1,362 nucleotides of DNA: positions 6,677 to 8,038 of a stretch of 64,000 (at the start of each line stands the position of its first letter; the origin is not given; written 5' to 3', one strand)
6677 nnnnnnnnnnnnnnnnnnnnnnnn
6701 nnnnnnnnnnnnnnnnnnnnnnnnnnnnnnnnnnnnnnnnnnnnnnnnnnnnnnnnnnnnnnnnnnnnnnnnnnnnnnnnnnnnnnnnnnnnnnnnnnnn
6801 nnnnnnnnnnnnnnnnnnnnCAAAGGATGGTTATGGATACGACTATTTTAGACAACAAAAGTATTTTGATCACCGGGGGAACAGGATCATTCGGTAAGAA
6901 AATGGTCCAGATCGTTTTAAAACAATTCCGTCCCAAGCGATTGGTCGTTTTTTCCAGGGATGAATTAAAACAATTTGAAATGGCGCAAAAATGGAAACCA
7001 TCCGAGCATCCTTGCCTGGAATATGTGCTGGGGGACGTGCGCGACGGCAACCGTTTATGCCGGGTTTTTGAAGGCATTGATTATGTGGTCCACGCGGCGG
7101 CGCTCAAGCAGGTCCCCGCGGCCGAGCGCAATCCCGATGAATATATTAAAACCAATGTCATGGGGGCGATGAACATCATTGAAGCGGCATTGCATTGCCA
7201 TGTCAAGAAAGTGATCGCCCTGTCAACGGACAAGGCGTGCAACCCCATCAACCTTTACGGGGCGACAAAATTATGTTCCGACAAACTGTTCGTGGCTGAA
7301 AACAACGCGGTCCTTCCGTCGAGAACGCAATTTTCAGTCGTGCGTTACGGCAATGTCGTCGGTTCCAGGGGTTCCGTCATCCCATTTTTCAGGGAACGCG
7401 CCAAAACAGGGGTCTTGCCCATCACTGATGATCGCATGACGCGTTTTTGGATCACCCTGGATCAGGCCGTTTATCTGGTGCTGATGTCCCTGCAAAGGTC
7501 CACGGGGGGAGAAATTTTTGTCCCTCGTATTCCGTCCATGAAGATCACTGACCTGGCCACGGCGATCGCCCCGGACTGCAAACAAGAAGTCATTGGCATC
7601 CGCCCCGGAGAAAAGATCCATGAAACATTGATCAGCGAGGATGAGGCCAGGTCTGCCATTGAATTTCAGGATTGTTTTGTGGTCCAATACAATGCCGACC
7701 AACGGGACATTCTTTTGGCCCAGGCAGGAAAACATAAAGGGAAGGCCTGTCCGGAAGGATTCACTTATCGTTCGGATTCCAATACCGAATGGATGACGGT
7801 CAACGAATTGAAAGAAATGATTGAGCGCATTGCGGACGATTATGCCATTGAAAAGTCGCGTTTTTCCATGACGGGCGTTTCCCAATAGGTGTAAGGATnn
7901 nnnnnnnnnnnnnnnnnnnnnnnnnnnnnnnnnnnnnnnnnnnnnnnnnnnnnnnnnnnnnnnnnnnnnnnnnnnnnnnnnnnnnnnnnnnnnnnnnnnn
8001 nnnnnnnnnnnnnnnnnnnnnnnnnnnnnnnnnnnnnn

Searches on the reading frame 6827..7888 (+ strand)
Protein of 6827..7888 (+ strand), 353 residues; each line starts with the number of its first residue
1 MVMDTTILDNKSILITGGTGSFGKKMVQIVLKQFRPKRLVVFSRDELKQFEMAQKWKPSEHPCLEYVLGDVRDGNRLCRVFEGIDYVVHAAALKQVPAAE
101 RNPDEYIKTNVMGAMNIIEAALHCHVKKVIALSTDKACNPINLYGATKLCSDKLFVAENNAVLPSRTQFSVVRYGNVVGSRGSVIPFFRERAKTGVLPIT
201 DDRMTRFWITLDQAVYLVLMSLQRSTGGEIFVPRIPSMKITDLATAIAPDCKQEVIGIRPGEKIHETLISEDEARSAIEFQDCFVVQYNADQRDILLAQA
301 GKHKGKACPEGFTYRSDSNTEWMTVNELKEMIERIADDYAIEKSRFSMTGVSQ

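Call 3: search_protein_families(library=pfam, proteins=[window:6827-7888:+], max_evalue=0.001)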
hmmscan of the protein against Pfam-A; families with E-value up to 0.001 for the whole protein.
window:6827-7888:+ (353 aa): 10 families
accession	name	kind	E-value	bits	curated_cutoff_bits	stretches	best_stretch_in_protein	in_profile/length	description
PF02719.21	Polysacc_synt_2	-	2.6e-100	335.8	20.2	1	13-287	1-292/293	Polysaccharide biosynthesis protein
PF01370.27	Epimerase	-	5.3e-25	88.6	20.9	1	13-230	1-236/240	NAD dependent epimerase/dehydratase family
PF16363.11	GDP_Man_Dehyd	-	1.4e-16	61.4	27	1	14-136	1-131/332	GDP-mannose 4,6 dehydratase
PF01073.25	3Beta_HSD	-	2.7e-15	56.6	22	1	14-140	1-122/280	3-beta hydroxysteroid dehydrogenase/isomerase family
PF04321.23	RmlD_sub_bind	-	1.1e-11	44.8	27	1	12-204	2-180/287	RmlD substrate binding domain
PF07993.18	NAD_binding_4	-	4e-08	33.1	20.1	1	15-140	1-142/258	Male sterility protein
PF13460.12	NAD_binding_10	-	3.3e-07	30.8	27.2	1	17-138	1-102/184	NAD(P)H-binding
PF00106.31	adh_short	-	8.6e-05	22.5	26.6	1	11-126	1-124/195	short chain dehydrogenase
PF05368.20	NmrA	-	8.7e-05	22.7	27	1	10-130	2-103/298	NmrA-like family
PF08659.16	KR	-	0.00028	21.3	22.6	1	13-133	3-135/180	KR domain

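Call 4: search_protein_families(library=ncbifam, proteins=[window:6827-7888:+], max_evalue=0.001)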
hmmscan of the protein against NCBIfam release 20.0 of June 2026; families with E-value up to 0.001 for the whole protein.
window:6827-7888:+ (353 aa): 23 families
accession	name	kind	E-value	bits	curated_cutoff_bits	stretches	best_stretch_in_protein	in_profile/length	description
TIGR03589.1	PseB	equivalog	5.1e-147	489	407.75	1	8-332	2-324/324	UDP-N-acetylglucosamine 4,6-dehydratase (inverting)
TIGR04130.1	FnlA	equivalog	4.6e-70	236.2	730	1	8-335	2-328/337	UDP-N-acetylglucosamine 4,6-dehydratase/5-epimerase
TIGR04180.1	EDH_00030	hypoth_equivalog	1.5e-18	66.9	475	1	13-136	1-123/297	NAD-dependent 4,6-dehydratase LegB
TIGR01179.1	galE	equivalog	1.4e-16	60.3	262.3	1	13-181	2-180/332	UDP-glucose 4-epimerase GalE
TIGR01181.1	dTDP_gluc_dehyt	equivalog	3.1e-14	52.8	365.1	1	13-137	2-128/321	dTDP-glucose 4,6-dehydratase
TIGR02622.1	CDP_4_6_dhtase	equivalog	5.7e-12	45.4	278.45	1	9-137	3-132/352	CDP-glucose 4,6-dehydratase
TIGR01214.1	rmlD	equivalog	2e-11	43.5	224.05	1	13-160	2-140/285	dTDP-4-dehydrorhamnose reductase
TIGR03466.1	HpnA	hypoth_equivalog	2.4e-11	43.1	367.65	1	12-134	2-113/327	hopanoid-associated sugar epimerase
NF042422.1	oxyalk_red_OleD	equivalog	3.5e-09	36.5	580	1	13-135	3-111/329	2-alkyl-3-oxoalkanoate reductase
NF007956.0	PRK10675.1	subfamily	6.1e-09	35.5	394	1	13-133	3-123/338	UDP-glucose 4-epimerase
NF041293.1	G6PDh_Azf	equivalog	2.2e-08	33.9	400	1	10-138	2-119/252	NAD-dependent glucose-6-phosphate dehydrogenase Azf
NF052578.1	StrlDmthSdmBMthl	equivalog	4.1e-08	33.3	600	1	13-138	3-117/328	sterol demethylase protein SdmB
NF042423.1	oxyalk_red_Shew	equivalog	2.7e-07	30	580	1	11-135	9-119/331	2-alkyl-3-oxoalkanoate reductase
TIGR02197.1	heptose_epim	equivalog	3.6e-07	29.7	274.6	1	13-181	1-174/316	ADP-glyceromanno-heptose 6-epimerase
NF050030.1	thlkprotThyD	equivalog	8.1e-07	28.5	400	1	13-246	3-245/305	thylakoid membrane protein ThyD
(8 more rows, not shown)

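Call 45: search_solved_structures(query=window:6827-7885:+, max_evalue=1e-20, show_alignments=0)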
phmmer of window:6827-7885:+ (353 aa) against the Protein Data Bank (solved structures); distinct sequences matched with E-value up to 1e-20: 11.
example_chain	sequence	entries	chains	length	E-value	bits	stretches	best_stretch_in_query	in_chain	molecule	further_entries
2gn4_A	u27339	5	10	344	8.1e-113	379.8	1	6-330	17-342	UDP-GlcNAc C6 dehydratase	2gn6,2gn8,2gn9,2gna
3vvb_A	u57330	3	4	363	2.8e-69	236.7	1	8-332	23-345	CapE | Capsular polysaccharide synthesis enzyme Cap8E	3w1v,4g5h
3vvc_A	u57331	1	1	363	1e-68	234.9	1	8-332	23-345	Capsular polysaccharide synthesis enzyme Cap8E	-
4j2o_A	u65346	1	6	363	9.3e-66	225.1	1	7-335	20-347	UDP-N-acetylglucosamine 4,6-dehydratase/5-epimerase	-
6bwc_A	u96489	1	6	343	1.7e-61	211.1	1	9-290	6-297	Polysaccharide biosynthesis protein CapD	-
4tqg_A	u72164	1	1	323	2.8e-40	141.4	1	8-284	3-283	Putative dTDP-d-glucose 4 6-dehydratase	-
5bjy_A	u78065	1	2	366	4.4e-33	117.7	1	7-287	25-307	WlaL protein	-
5bju_A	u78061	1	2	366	5.7e-32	114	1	7-287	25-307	WlaL protein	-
5bjw_A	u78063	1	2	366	2.1e-31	112.2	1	7-287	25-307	WlaL protein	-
5bjx_A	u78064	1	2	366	2.9e-31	111.7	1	7-287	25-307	WlaL protein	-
5bjv_A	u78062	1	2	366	2e-30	109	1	7-287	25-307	WlaL protein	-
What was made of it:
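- (2) The upstream gene is a FlaA1-type PseB (380 bits to 2gn4, 211 to Pen; call 45), so a 4-keto-6-deoxy-L sugar is produced next door. The window's dehydratase is FlaA1-type, not Pen-type (call 45).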
